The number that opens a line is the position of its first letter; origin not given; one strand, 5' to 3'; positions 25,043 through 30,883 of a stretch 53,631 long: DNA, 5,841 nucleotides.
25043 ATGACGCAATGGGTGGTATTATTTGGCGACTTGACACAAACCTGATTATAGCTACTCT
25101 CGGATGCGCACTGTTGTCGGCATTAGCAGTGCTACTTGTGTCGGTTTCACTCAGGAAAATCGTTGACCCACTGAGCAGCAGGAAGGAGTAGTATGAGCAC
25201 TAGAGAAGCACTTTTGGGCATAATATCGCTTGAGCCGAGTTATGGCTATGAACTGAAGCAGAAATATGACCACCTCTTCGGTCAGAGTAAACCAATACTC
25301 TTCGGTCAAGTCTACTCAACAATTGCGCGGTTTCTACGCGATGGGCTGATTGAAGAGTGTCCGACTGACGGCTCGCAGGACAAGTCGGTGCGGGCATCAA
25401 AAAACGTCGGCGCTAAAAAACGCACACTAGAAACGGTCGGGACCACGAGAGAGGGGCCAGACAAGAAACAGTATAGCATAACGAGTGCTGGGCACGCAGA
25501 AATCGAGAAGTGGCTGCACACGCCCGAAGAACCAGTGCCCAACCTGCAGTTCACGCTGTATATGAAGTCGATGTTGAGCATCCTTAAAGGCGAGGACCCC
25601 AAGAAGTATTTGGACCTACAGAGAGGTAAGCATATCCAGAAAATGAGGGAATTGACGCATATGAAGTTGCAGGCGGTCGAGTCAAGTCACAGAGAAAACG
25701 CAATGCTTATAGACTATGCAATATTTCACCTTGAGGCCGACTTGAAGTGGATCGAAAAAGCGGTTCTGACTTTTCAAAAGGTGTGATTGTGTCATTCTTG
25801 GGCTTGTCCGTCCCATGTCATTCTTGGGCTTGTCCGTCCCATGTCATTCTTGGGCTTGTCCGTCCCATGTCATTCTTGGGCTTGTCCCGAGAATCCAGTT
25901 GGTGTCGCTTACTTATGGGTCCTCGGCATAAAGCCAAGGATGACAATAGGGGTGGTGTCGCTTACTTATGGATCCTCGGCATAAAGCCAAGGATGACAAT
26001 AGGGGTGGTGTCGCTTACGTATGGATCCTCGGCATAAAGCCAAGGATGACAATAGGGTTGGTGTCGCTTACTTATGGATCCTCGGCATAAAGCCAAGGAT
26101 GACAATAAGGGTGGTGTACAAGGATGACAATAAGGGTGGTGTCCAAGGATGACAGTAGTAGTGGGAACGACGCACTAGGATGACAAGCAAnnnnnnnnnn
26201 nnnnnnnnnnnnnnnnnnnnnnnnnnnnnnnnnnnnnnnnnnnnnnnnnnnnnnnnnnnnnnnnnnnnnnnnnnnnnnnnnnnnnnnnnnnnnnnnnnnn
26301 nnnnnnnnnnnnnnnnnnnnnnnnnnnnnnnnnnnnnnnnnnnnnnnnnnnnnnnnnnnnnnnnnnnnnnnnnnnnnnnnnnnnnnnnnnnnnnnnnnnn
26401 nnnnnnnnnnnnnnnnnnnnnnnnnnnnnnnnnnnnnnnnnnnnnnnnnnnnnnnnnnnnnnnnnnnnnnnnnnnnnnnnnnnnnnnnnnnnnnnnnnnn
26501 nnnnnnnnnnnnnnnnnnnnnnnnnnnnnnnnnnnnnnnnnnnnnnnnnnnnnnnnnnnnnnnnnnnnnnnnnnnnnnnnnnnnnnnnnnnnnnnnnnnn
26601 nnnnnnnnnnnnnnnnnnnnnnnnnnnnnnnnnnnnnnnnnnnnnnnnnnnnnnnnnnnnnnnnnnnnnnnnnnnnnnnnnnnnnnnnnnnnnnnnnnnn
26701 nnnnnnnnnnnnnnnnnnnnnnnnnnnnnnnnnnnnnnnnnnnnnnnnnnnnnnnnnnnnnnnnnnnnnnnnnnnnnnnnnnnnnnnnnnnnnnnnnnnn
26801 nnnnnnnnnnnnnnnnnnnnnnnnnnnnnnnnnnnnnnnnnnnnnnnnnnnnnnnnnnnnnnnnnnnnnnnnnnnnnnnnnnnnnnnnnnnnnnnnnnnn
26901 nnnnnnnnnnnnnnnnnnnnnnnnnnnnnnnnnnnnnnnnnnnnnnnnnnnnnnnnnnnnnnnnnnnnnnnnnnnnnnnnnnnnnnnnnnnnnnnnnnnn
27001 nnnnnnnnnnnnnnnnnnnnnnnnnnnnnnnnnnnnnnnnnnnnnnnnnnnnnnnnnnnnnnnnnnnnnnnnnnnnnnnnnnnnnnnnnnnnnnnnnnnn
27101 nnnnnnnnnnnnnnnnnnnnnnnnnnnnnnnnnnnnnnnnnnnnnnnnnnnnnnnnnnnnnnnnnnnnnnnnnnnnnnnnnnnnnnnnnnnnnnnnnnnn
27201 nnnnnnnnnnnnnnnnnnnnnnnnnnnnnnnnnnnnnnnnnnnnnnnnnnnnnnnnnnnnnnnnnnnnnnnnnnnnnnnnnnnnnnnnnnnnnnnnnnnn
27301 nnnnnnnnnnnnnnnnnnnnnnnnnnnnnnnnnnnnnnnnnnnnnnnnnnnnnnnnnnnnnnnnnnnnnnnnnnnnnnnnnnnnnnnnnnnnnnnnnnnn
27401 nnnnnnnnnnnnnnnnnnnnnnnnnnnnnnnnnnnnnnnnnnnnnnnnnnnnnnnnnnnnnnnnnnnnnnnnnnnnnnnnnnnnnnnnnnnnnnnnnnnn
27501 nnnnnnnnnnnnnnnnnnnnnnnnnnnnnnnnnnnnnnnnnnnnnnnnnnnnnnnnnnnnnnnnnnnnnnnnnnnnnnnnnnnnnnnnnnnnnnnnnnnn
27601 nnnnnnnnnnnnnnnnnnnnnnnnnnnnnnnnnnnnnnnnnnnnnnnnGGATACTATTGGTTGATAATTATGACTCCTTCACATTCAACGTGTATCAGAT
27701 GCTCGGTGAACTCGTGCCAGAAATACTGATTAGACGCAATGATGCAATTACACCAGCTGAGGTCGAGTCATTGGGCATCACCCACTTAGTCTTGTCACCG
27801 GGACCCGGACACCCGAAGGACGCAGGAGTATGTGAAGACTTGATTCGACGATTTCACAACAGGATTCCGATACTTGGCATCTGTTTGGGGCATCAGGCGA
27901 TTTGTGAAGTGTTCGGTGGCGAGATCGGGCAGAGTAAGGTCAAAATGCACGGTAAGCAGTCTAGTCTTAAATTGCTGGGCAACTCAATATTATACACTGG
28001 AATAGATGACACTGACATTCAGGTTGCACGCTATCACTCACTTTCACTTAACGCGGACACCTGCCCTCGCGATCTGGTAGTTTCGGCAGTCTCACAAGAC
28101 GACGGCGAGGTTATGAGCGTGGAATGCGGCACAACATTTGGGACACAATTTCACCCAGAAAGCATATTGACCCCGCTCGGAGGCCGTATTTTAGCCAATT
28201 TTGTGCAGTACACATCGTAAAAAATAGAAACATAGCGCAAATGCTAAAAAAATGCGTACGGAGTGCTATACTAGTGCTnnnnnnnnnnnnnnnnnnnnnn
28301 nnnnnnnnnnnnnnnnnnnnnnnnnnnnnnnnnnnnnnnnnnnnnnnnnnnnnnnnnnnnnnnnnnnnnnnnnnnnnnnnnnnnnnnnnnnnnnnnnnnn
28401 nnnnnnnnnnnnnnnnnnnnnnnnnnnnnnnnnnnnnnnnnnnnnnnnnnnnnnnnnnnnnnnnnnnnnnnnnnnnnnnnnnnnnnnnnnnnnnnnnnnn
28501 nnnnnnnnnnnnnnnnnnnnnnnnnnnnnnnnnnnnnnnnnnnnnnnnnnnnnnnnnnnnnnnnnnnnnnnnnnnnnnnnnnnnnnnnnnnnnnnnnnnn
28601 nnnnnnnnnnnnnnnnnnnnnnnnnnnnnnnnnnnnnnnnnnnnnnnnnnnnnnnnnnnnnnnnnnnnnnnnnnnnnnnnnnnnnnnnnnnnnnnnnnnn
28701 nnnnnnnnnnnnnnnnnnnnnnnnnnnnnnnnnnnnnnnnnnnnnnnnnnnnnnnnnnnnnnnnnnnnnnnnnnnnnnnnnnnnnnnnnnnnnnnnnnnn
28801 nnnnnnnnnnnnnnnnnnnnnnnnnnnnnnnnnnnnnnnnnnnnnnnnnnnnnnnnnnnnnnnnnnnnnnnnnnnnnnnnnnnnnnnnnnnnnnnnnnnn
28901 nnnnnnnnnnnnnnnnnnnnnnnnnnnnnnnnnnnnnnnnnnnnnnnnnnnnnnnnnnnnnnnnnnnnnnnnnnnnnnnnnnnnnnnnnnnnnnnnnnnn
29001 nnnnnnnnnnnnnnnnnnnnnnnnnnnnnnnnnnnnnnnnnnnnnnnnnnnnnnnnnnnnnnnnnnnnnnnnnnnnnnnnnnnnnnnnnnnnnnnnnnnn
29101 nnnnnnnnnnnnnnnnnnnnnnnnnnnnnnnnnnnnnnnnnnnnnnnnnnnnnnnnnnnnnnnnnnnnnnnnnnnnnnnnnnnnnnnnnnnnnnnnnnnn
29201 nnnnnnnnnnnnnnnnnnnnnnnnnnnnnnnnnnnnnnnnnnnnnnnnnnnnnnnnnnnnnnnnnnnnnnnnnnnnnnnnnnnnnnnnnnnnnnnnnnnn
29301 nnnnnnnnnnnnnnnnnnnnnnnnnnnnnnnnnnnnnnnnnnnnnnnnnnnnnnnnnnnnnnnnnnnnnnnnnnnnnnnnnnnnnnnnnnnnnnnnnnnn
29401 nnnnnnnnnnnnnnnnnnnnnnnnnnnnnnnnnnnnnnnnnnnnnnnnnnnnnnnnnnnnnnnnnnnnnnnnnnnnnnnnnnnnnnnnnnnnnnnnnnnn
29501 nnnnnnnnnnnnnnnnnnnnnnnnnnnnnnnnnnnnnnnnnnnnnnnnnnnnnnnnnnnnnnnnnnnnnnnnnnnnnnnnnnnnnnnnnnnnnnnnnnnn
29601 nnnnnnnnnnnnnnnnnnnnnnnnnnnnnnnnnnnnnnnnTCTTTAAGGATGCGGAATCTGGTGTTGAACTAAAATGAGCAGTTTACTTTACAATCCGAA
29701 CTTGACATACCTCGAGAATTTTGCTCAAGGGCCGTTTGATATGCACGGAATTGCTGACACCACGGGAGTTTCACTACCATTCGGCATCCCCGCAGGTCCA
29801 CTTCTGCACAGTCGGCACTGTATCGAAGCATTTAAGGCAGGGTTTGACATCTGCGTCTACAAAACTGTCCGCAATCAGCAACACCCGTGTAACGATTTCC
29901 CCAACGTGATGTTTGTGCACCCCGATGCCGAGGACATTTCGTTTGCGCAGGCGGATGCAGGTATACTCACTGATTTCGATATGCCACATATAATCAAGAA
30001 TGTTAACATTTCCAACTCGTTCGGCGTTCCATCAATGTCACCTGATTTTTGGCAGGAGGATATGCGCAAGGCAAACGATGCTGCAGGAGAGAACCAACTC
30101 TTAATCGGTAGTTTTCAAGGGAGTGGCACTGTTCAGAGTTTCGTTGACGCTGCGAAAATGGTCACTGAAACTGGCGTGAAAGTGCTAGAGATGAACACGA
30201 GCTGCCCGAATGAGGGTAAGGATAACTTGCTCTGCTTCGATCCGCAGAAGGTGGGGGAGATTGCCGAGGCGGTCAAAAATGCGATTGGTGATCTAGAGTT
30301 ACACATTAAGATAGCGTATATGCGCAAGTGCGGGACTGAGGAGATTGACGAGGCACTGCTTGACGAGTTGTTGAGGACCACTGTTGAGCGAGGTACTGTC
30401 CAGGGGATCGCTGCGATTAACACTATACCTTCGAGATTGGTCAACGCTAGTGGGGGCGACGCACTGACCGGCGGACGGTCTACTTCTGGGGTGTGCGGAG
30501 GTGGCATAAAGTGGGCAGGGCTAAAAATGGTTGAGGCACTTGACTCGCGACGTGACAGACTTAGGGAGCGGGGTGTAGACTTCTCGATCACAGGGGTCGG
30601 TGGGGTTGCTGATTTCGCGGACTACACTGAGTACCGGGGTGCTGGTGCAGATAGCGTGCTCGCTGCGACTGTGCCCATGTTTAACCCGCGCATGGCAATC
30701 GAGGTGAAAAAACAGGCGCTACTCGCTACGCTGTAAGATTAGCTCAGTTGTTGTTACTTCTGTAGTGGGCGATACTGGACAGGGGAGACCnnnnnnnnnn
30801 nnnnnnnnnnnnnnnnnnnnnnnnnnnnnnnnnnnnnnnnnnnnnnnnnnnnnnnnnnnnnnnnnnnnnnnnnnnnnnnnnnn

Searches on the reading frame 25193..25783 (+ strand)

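Call 70: search_protein_families(library=pfam, proteins=[window:25193-25783:+], max_evalue=1e-8)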
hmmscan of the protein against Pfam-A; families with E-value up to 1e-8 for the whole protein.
window:25193-25783:+ (197 aa): 1 family
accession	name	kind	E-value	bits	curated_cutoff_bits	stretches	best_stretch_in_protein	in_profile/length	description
PF03551.20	PadR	-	2.8e-10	40.5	27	0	7-59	1-53/75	Transcriptional regulator PadR-like family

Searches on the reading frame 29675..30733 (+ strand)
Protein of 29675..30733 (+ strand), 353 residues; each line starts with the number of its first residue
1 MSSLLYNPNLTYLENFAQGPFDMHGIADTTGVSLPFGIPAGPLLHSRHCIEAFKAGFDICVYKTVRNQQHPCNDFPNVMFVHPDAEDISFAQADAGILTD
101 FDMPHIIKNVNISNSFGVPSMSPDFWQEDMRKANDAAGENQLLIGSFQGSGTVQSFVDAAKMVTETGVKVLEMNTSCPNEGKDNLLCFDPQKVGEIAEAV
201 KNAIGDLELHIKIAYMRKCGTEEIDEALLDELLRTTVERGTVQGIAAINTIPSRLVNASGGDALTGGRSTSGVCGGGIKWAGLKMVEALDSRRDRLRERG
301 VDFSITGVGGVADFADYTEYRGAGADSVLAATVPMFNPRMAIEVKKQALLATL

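Call 71: search_protein_families(library=pfam, proteins=[window:29675-30733:+], max_evalue=1e-8)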
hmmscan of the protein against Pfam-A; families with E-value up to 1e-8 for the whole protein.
window:29675-30733:+ (353 aa): 1 family
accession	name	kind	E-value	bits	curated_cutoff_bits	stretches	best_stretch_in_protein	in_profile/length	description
PF01180.27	DHO_dh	-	2.5e-10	40.5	27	1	112-340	65-278/291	Dihydroorotate dehydrogenase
